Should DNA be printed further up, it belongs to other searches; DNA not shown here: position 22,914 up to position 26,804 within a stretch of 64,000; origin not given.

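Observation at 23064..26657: STAND NTPase fused to two cytoplasmic copies of the adhesin-like 'head' module: a possible integrated decoy or sensor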

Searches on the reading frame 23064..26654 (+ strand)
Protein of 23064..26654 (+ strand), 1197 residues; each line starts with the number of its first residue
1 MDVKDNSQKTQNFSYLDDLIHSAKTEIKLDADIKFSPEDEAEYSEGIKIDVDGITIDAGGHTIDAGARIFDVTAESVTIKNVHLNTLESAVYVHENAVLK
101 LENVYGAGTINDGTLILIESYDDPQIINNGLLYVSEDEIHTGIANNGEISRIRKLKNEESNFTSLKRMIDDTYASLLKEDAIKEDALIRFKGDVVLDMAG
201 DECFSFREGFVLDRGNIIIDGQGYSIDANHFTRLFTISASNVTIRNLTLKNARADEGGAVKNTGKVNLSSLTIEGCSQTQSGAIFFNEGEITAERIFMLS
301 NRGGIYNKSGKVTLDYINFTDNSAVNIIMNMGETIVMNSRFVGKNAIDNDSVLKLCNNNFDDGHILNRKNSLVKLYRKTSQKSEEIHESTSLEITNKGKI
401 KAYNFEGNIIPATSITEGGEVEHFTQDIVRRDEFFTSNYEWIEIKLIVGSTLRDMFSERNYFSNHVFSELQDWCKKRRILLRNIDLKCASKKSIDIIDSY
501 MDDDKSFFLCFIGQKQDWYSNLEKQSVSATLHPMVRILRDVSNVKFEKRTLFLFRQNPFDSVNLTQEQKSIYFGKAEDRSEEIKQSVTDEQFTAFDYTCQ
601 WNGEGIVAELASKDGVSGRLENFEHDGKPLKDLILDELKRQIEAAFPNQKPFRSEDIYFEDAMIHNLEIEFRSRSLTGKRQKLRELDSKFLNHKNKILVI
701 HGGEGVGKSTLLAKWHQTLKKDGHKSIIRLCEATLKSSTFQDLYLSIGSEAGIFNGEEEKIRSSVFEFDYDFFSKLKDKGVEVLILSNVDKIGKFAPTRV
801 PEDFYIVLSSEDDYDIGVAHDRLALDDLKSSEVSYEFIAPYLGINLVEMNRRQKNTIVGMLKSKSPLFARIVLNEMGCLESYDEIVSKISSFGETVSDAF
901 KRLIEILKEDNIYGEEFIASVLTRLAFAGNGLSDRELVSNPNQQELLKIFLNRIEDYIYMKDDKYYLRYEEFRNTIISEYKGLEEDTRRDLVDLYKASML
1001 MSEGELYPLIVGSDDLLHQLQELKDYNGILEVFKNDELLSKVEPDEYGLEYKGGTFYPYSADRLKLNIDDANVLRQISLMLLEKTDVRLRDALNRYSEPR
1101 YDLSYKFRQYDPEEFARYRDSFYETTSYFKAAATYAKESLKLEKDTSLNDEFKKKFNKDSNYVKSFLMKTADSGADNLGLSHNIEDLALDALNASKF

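Call 3: search_protein_families(library=pfam, proteins=[window:23064-26654:+], max_evalue=1)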
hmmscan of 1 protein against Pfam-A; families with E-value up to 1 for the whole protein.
window:23064-26654:+ (1197 aa): 19 families
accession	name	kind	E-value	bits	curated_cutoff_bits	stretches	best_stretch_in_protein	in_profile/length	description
PF20585.4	Pectate_lyase_5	-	6.4e-08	33.2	24.3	2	20-112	15-101/126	Putative pectate lyase-like adhesive domain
PF13401.12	AAA_22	-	6.5e-05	23.7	27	1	694-792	4-96/130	AAA domain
PF24883.2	NPHP3_N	-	0.0038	17.9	24.8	1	693-732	20-59/164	Nephrocystin 3, N-terminal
PF13191.12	AAA_16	-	0.0047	17.9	32.6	1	677-723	3-52/167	AAA ATPase domain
PF01637.24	ATPase_2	-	0.0058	16.9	33.2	1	682-727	7-52/225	ATPase domain predominantly from Archaea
PF25201.1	nSTAND6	-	0.0083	16.6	27.7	1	678-744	3-68/148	Novel STAND NTPase 6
PF13173.12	AAA_14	-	0.027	14.9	27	1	695-737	2-44/129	AAA domain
PF12775.13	AAA_7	-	0.032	14.2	25.8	1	689-743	28-81/181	P-loop containing dynein motor region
PF03193.22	RsgA_GTPase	-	0.051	13.8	30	1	680-718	94-129/174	RsgA GTPase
PF10236.15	DAP3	-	0.054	13.1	23.1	1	685-716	13-44/311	Mitochondrial ribosomal death-associated protein 3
PF02785.25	Biotin_carb_C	-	0.056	14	32.4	1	879-922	44-87/108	Biotin carboxylase C-terminal domain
PF00931.28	NB-ARC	-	0.065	12.9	23.5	1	682-720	4-43/248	NB-ARC domain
PF13604.12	AAA_30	-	0.076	13.2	27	1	689-725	12-48/191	AAA domain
PF00005.33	ABC_tran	-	0.082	13.9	25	1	693-720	9-36/137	ABC transporter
PF00448.28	SRP54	-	0.085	12.9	22.7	1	697-785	3-88/196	SRP54-type protein, GTPase domain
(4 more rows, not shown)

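Call 4: search_protein_families(library=padloc, proteins=[window:23064-26654:+], max_evalue=1)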
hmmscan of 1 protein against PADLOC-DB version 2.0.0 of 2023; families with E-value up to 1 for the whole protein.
window:23064-26654:+ (1197 aa): 1 family
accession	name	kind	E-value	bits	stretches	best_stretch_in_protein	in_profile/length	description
PDLC04140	mad8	-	0.002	15.7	1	693-1003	25-186/314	mads_8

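Call 5: search_protein_families(library=ncbifam, proteins=[window:23064-26654:+], max_evalue=1)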
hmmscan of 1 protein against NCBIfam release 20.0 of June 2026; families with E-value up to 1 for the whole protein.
window:23064-26654:+ (1197 aa): 5 families
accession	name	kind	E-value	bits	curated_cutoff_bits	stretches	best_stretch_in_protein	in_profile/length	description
NF049994.1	slr1306_fam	domain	0.01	14.4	490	1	657-724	70-137/470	slr1306 family protein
TIGR00064.1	ftsY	equivalog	0.012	14.9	260.7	1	683-731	67-115/279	signal recognition particle-docking protein FtsY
NF040586.1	FxSxx_TPR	equivalog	0.045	12.2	300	1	672-712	4-42/830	FxSxx-COOH system tetratricopeptide repeat protein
NF006486.0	PRK08903.1-6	equivalog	0.092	12.3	307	1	691-766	31-107/222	DnaA regulatory inactivator Hda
TIGR03410.1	urea_trans_UrtE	equivalog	0.2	11.1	285.8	0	690-718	21-49/230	urea ABC transporter ATP-binding subunit UrtE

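Call 9: find_homologous_proteins(query=window:23064-26654:+, max_evalue=0.001)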
Query window:23064-26654:+ (1197 aa): 44 proteins with E <= 0.001 among 8000 candidates.
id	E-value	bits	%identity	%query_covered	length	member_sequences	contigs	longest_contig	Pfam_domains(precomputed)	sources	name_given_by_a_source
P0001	0.0e+0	2519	94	100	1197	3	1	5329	-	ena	-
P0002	0.0e+0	1301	49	100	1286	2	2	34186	-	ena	-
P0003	2.5e-162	560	32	90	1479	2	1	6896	PF13271.12,PF13401.13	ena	-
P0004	1.7e-146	508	38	43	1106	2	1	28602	-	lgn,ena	-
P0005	1.2e-47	181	27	29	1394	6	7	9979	PF13229.13,PF20585.5,PF02415.24,PF01451.28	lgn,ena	-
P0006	2.4e-40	157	28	24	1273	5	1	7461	PF13229.13,PF20585.5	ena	-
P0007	5.3e-38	149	47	8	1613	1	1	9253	PF13229.13,PF20585.5,PF02415.24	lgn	-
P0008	1.1e-36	144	46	9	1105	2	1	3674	PF02415.24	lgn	-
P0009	2.3e-36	143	44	10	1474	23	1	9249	PF20585.5,PF02415.24,PF01451.28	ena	-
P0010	7.3e-36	142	46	8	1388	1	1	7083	PF13229.13,PF02415.24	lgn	-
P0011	2.3e-35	140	38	9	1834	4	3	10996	PF13229.13,PF20585.5,PF02415.24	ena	-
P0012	8.4e-34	135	40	10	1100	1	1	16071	PF13229.13,PF20585.5,PF02415.24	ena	-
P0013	7.3e-33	132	26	29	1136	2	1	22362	PF02415.24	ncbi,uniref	ncbi:right-handed parallel beta-helix repeat-containing protein, partial [Methanobrevibacter sp.]|un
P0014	1.6e-32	131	30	26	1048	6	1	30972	PF13229.13,PF02415.24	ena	-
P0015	9.1e-32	128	47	8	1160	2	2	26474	PF02415.24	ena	-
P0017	1.4e-26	111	30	17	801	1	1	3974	PF13229.13,PF20585.5,PF02415.24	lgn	-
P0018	8.0e-26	108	58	7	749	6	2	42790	PF13229.13,PF02415.24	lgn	-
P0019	2.8e-24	103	36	11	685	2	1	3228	PF13229.13,PF20585.5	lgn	-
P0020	3.5e-24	103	54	6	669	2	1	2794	PF20585.5,PF02415.24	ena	-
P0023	1.4e-20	91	25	30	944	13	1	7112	PF20585.5,PF02415.24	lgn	-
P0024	1.5e-19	88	43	7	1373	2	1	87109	PF13229.13,PF02415.24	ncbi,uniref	ncbi:right-handed parallel beta-helix repeat-containing protein [Methanobrevibacter sp.]|uniref:righ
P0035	2.4e-11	60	41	7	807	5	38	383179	PF02415.24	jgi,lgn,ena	-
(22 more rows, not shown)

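Call 19: find_encoding_contigs(protein=P0002, flank=10000, max_places=3)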
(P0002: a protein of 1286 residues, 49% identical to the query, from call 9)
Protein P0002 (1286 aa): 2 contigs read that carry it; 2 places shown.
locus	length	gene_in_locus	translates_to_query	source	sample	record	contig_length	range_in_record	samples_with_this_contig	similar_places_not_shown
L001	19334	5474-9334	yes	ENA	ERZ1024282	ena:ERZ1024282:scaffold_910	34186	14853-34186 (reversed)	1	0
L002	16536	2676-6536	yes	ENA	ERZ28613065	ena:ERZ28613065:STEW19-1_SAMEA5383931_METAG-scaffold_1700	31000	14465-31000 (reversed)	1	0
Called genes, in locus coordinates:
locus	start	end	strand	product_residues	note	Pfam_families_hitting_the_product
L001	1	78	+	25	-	?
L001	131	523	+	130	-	PF00293:NUDIX, PF14815:NUDIX_4, PF22327:Nudt16-like (weak)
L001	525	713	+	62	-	-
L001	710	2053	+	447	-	PF09565:RE_NgoFVII (weak), PF13091:PLDc_2, PF18766:SWI2_SNF2, PF00270:DEAD, PF04851:ResIII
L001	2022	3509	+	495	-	PF00271:Helicase_C (weak), PF26350:DUF8090, PF11907:DUF3427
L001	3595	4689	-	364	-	PF16640:Big_3_5 (faint)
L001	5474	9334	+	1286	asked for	-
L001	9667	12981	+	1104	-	PF02369:Big_1 (faint), PF16640:Big_3_5 (faint), PF16967:TcfC (faint)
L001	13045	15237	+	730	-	PF12985:DUF3869 (faint), PF16640:Big_3_5 (faint), PF02369:Big_1 (faint)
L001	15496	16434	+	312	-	-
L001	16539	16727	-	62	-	PF01361:Tautomerase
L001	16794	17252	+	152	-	PF22769:DCD, PF00692:dUTPase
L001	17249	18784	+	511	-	PF02776:TPP_enzyme_N, PF00205:TPP_enzyme_M, PF02775:TPP_enzyme_C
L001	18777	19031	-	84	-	-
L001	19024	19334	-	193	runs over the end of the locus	PF11167:DUF2953 (weak)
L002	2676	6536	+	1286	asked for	-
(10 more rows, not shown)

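Call 20: find_encoding_contigs(protein=P0004, flank=10000, max_places=3)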
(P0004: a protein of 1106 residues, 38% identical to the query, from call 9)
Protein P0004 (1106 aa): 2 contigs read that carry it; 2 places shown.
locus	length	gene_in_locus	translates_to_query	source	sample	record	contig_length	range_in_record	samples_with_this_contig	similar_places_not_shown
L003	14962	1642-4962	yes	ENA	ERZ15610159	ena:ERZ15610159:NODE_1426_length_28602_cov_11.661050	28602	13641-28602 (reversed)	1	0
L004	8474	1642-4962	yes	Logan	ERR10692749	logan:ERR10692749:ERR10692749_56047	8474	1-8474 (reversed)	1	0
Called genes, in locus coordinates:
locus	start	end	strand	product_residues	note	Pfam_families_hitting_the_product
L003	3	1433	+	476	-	?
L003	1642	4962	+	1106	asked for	-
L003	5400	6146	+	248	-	-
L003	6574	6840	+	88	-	-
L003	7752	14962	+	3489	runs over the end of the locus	PF16640:Big_3_5 (weak), PF02368:Big_2 (weak), PF05048:NosD (weak), PF16640:Big_3_5 (weak)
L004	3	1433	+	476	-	?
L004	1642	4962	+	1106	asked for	-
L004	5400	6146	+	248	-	-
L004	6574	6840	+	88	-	-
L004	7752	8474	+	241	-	?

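Call 21: find_encoding_contigs(protein=P0003, flank=10000, max_places=3)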
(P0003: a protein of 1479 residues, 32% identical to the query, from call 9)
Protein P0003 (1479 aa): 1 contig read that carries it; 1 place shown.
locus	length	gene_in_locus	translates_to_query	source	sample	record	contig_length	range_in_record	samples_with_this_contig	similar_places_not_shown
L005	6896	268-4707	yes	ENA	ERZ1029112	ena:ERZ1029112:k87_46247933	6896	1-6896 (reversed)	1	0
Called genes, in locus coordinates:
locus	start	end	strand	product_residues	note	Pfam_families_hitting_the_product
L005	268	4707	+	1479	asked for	PF13271:DUF4062, PF13401:AAA_22 (weak)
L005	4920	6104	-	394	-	PF01637:ATPase_2, PF13191:AAA_16 (weak), PF13401:AAA_22 (faint), PF13173:AAA_14 (faint)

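Call 30: find_encoding_contigs(protein=P0035, flank=10000, max_places=2)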
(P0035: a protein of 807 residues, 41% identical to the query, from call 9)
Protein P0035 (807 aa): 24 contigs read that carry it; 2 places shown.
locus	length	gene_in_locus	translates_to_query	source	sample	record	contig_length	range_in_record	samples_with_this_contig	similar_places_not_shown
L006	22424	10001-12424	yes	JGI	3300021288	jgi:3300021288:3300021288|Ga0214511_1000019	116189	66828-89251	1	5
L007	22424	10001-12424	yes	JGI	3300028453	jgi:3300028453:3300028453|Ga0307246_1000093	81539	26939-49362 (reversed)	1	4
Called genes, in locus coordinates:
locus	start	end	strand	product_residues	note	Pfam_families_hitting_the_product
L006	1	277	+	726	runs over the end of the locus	PF13620:CarboxypepD_reg (faint), PF16640:Big_3_5 (faint), PF17789:MG4 (faint), PF02369:Big_1 (weak)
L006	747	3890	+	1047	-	PF02415:Chlam_PMP (faint), PF13229:Beta_helix (weak)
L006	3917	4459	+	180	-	-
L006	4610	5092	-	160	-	-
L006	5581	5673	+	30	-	-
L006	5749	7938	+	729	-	PF00009:GTP_EFTU, PF22042:EF-G_D2, PF03144:GTP_EFTU_D2, PF14492:EFG_III, PF03764:EFG_IV, PF00679:EFG_C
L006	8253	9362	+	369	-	PF02415:Chlam_PMP (faint)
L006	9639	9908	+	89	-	PF03764:EFG_IV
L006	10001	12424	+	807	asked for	PF02415:Chlam_PMP (faint)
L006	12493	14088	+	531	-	PF02415:Chlam_PMP (faint)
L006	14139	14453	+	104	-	-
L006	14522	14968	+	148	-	PF01451:LMWPc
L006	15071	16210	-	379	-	PF12323:HTH_OrfB_IS605 (faint), PF01385:OrfB_IS605, PF07282:Cas12f1-like_TNB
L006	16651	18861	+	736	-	-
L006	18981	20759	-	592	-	PF13522:GATase_6, PF13537:GATase_7, PF01380:SIS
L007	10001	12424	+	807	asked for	PF02415:Chlam_PMP (faint)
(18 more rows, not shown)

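Call 31: find_encoding_contigs(protein=P0024, flank=10000, max_places=2)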
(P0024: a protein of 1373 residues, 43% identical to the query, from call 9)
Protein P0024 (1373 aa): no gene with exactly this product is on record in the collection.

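Call 48: find_related_loci(query=A2, collection=genome_contigs, flank=10000)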
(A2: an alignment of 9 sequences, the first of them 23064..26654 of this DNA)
Query A2 (1197 aa) in genome_contigs; peptide patterns used: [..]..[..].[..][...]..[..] (x = any residue, [..] = any of these).
18 stretches matched a pattern, but none encodes a relative of the query by tblastn (E <= 1e-3).
